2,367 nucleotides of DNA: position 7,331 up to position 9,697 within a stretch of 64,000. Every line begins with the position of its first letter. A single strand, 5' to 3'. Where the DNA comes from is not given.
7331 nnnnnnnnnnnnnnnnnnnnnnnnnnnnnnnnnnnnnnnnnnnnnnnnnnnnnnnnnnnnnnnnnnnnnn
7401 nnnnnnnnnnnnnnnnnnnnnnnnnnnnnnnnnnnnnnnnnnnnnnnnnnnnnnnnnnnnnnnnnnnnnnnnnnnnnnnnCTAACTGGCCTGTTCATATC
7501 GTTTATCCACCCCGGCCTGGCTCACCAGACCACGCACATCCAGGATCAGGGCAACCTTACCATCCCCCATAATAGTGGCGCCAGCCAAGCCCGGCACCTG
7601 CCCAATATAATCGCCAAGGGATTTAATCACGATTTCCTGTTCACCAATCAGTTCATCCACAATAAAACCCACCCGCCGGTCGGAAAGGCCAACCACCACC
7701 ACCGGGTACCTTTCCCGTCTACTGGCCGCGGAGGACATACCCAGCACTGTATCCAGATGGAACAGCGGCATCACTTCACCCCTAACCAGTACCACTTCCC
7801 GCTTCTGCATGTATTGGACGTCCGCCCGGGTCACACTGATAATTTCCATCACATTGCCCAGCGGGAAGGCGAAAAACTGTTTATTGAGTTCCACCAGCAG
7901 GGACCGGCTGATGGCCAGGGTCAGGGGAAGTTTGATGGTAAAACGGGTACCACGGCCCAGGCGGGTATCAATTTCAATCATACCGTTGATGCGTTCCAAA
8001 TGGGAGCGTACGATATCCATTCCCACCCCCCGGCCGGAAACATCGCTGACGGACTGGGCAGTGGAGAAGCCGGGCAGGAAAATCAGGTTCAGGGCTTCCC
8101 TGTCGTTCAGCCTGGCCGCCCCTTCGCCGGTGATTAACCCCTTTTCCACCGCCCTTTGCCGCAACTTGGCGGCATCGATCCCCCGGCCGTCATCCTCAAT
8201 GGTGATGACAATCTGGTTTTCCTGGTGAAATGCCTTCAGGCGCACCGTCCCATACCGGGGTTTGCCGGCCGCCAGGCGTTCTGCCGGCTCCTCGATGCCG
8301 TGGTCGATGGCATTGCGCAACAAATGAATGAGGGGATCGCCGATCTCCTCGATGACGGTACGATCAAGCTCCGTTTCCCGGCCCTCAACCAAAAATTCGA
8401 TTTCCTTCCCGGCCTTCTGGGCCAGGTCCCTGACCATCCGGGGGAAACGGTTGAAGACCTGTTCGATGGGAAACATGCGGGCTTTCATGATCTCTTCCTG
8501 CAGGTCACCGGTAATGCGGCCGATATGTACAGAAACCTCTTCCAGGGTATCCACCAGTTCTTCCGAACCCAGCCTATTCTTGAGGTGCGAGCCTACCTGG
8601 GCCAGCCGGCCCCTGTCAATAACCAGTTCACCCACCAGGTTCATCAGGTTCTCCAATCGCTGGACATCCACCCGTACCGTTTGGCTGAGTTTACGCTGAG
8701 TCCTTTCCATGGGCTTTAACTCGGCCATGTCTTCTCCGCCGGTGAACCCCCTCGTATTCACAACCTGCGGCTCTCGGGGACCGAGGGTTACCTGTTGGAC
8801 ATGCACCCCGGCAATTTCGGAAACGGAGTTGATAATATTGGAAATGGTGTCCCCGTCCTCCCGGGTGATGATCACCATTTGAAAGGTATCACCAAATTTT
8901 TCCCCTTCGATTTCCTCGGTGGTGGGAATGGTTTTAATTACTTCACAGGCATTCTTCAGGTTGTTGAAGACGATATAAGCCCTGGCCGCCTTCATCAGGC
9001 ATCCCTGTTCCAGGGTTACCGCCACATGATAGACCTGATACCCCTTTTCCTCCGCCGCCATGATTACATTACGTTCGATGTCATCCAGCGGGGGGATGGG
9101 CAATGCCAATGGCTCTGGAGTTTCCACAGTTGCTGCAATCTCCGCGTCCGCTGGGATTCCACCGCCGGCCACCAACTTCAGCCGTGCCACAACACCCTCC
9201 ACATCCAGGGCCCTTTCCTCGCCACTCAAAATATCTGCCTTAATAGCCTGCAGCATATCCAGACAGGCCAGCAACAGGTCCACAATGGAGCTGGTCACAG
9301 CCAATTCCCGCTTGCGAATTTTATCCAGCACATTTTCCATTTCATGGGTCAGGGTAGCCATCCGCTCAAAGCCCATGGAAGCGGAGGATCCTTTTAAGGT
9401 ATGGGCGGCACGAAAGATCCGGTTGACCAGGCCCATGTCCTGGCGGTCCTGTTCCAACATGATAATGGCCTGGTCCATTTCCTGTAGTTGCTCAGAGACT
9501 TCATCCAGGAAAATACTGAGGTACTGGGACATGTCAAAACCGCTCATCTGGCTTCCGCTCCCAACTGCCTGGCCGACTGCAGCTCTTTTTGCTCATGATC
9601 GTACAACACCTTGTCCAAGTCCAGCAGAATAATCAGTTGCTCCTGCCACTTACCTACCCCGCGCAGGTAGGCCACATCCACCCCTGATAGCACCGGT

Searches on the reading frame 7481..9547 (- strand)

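Call 5: search_protein_families(library=pfam, proteins=[window:7481-9547:-])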
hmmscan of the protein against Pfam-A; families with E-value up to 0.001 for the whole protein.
window:7481-9547:- (688 aa): 5 families
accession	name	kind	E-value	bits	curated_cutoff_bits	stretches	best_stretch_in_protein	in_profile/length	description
PF01584.24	CheW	-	7.1e-31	107.1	23.5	1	550-677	3-136/138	CheW-like domain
PF07194.16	P2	-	1e-27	96.4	23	1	172-251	1-80/81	P2 response regulator binding domain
PF01627.28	Hpt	-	6.8e-21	74.8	24.6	1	8-101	1-83/84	Hpt domain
PF02895.20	H-kinase_dim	-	3.7e-20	72.6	23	1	288-355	1-67/68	Signal transducing histidine kinase, homodimeric domain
PF02518.31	HATPase_c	-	1.1e-19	71.3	26.4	1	404-543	4-110/111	Histidine kinase-, DNA gyrase B-, and HSP90-like ATPase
